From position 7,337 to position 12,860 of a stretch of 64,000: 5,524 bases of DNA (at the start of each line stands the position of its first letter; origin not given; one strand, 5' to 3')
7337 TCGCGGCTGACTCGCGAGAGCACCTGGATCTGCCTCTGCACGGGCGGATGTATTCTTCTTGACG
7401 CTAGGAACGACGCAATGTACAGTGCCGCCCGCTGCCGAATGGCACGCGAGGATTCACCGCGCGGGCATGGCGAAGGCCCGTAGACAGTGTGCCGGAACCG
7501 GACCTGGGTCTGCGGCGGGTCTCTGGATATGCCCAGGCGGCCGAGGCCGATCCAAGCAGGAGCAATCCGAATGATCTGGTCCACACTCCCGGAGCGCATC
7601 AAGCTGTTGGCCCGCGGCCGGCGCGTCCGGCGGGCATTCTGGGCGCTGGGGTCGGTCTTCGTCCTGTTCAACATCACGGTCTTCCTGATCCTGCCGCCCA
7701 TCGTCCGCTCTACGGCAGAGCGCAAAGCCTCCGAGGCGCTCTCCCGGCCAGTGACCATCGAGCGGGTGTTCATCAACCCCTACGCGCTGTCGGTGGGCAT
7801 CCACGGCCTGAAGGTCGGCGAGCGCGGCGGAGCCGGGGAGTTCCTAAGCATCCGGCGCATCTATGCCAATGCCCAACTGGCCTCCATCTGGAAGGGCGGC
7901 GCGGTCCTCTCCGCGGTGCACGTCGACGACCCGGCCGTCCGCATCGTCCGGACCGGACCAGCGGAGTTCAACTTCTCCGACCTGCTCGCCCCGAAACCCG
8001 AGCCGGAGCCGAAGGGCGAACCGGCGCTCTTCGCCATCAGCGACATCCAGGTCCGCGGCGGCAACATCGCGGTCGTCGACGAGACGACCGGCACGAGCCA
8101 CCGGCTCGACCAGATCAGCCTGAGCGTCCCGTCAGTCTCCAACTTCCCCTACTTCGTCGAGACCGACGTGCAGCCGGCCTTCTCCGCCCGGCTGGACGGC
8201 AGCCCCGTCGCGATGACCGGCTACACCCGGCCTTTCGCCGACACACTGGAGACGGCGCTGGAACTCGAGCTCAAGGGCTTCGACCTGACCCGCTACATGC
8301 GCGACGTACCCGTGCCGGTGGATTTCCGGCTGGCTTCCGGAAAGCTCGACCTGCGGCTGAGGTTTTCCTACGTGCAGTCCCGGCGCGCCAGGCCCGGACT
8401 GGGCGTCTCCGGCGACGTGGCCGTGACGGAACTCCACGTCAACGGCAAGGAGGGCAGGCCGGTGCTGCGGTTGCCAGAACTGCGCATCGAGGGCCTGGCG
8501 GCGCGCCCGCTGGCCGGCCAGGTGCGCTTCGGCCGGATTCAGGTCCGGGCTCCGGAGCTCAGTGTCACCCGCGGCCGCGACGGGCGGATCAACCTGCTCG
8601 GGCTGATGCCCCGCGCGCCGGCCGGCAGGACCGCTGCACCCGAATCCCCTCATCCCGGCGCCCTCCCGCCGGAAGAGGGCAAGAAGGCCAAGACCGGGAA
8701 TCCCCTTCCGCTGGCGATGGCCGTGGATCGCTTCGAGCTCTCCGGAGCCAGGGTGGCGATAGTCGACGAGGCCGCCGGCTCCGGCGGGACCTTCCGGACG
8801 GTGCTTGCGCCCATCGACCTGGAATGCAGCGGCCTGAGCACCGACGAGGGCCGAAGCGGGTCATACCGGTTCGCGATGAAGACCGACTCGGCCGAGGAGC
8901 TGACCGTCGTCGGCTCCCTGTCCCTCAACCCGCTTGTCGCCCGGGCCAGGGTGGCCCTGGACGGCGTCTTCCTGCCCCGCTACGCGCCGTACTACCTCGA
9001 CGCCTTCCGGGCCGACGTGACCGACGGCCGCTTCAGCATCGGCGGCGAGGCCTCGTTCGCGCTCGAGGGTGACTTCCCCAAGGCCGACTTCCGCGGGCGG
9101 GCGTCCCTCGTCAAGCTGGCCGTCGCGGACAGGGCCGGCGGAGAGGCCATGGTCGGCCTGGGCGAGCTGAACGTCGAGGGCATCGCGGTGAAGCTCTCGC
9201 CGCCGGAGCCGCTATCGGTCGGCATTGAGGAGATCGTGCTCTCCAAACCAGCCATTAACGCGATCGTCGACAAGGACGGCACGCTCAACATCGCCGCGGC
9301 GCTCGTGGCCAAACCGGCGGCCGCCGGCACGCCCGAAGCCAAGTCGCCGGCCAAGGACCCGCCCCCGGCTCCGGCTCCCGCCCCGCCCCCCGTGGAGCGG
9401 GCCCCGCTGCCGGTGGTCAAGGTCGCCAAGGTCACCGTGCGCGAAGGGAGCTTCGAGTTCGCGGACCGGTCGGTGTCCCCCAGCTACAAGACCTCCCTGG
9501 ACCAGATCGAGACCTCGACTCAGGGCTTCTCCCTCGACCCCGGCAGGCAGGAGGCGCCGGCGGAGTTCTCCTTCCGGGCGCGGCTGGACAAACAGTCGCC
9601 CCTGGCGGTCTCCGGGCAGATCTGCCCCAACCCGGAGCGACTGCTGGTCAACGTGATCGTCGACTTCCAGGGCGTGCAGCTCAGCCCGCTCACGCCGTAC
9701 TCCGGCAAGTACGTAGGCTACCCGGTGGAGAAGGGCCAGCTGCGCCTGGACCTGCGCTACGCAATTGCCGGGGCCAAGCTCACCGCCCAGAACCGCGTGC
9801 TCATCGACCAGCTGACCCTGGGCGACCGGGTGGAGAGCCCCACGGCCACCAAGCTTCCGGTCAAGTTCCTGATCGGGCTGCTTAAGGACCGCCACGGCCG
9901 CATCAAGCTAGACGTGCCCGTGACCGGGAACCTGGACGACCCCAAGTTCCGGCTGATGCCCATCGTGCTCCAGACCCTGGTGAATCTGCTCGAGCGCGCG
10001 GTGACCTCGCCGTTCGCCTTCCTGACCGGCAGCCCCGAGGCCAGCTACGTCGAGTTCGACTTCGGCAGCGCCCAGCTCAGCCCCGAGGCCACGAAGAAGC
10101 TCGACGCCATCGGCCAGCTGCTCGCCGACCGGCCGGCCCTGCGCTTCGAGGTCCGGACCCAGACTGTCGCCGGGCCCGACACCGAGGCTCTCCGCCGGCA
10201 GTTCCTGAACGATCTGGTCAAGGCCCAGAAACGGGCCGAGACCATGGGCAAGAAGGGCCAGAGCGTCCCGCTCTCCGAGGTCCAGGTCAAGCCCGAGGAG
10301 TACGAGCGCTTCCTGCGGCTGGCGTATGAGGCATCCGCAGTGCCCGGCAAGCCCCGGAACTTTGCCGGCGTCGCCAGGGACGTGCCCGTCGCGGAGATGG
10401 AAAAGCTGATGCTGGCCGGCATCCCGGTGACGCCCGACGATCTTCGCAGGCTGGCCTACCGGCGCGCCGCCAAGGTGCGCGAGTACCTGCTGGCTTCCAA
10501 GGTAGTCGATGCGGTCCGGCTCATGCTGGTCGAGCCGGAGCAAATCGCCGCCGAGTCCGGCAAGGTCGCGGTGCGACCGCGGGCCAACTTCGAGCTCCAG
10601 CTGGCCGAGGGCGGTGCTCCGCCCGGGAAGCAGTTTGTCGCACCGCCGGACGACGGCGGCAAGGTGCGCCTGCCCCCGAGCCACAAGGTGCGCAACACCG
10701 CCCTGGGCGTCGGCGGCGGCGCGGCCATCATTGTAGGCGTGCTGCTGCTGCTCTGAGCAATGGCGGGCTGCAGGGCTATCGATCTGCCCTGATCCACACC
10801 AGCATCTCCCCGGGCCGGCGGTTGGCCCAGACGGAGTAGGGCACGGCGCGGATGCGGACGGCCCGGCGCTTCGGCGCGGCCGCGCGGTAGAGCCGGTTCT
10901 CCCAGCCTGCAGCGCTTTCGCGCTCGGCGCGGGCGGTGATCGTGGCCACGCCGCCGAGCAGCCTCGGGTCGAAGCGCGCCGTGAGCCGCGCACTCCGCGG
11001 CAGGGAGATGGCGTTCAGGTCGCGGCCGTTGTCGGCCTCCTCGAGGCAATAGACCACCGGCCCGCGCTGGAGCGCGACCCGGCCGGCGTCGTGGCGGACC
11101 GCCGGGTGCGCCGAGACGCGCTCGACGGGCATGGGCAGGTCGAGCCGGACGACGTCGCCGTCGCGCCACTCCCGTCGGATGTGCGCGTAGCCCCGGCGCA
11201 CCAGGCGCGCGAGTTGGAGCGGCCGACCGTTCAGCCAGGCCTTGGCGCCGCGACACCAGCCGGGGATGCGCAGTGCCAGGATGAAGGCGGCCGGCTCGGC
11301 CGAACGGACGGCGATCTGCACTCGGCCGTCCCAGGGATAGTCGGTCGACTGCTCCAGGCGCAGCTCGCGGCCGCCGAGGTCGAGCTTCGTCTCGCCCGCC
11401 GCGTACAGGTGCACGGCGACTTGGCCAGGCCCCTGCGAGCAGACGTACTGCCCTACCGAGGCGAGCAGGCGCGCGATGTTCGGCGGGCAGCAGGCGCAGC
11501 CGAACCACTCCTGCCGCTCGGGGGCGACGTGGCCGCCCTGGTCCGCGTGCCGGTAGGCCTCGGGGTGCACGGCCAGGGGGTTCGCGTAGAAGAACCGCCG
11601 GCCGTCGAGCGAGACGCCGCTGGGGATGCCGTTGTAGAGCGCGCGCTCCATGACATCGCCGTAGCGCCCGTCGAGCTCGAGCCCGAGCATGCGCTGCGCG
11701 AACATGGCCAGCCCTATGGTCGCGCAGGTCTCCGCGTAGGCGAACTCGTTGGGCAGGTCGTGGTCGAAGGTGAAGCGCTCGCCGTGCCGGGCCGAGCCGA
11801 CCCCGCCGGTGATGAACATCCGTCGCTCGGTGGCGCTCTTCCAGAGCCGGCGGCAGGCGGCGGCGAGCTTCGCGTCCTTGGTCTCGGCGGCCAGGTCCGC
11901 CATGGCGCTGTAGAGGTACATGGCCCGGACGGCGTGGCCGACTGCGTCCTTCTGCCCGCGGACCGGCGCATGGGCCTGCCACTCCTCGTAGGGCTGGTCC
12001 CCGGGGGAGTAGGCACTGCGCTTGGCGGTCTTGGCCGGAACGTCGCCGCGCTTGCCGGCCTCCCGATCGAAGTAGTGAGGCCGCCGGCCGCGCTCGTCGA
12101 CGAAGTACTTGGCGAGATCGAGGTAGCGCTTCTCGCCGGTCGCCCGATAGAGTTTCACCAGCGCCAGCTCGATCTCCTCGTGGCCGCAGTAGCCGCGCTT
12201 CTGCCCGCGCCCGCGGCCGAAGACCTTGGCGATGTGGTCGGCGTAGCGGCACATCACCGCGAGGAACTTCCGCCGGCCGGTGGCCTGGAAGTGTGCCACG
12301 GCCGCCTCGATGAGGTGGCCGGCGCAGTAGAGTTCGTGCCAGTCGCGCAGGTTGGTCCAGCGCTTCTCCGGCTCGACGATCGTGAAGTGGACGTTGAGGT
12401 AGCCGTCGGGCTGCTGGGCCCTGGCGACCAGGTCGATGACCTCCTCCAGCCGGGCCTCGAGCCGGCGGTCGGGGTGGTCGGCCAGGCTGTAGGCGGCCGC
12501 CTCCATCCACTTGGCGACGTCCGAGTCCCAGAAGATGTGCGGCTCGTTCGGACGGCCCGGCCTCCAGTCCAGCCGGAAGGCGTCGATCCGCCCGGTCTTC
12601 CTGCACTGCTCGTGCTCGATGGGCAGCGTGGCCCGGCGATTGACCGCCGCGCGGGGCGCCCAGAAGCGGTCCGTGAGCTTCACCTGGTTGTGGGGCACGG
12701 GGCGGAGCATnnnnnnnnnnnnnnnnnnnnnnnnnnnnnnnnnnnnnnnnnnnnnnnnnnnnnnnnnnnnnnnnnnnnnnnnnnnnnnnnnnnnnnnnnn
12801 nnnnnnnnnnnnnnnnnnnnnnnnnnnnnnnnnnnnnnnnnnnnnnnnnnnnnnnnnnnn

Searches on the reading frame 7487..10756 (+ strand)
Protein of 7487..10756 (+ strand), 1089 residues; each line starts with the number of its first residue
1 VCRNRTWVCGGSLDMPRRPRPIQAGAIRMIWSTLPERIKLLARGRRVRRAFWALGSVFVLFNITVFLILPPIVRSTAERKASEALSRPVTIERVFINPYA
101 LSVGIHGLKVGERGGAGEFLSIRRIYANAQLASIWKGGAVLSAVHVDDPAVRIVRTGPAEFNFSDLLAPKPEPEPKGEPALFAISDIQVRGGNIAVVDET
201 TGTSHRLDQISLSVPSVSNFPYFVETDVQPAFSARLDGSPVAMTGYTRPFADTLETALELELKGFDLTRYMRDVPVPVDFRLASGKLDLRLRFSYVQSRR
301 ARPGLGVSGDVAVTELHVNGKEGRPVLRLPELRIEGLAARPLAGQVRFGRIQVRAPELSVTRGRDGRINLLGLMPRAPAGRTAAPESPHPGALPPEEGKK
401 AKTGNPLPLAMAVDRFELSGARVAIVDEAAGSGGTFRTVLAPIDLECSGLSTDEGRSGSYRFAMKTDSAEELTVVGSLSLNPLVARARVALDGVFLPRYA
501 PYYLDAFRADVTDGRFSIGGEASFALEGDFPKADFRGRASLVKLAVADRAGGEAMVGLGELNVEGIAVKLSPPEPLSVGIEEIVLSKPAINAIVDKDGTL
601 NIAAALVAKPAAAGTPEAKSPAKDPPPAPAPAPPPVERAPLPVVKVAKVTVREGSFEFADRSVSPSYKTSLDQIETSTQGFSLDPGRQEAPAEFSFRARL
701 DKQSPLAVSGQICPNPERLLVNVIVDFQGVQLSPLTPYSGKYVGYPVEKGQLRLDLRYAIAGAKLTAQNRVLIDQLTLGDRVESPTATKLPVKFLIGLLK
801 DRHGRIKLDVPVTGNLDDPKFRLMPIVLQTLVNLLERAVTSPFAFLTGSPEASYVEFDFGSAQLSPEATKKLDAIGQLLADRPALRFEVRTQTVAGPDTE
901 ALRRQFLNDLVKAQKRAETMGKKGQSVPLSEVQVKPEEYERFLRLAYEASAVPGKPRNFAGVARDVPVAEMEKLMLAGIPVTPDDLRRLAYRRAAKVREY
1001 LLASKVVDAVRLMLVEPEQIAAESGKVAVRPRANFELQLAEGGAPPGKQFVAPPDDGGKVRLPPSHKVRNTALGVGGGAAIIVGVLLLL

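Call 79: search_protein_families(library=pfam, proteins=[window:7487-10756:+], max_evalue=0.00001)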
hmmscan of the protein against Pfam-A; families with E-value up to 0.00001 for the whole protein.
window:7487-10756:+ (1089 aa): 2 families
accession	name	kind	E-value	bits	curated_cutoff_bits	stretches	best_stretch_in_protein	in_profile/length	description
PF05359.17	DUF748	-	6.3e-250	832.8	50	2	402-1012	447-1037/1037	Domain of Unknown Function (DUF748)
PF05170.20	AsmA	-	1.6e-07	31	29.8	0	50-221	8-196/607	AsmA family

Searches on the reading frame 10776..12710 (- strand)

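Call 79: search_protein_families(library=pfam, proteins=[window:10776-12710:-], max_evalue=0.00001)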
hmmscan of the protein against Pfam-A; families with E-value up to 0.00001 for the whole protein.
window:10776-12710:- (644 aa): 3 families
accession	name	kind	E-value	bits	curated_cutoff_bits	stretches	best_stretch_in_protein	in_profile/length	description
PF07944.18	Beta-AFase-like_GH127_cat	-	1.1e-111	373.9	24.9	1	9-420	1-375/376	Beta-L-arabinofuranosidase, GH127 catalytic domain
PF20737.2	Glyco_hydro127C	-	5.3e-26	90.6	23.7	1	529-641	1-71/71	Glycoside hydrolase family 127 C-terminal domain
PF20736.2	Glyco_hydro127M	-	7.6e-26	90.5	24.2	1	430-527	1-95/95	Beta-L-arabinofuranosidase, GH127 middle domain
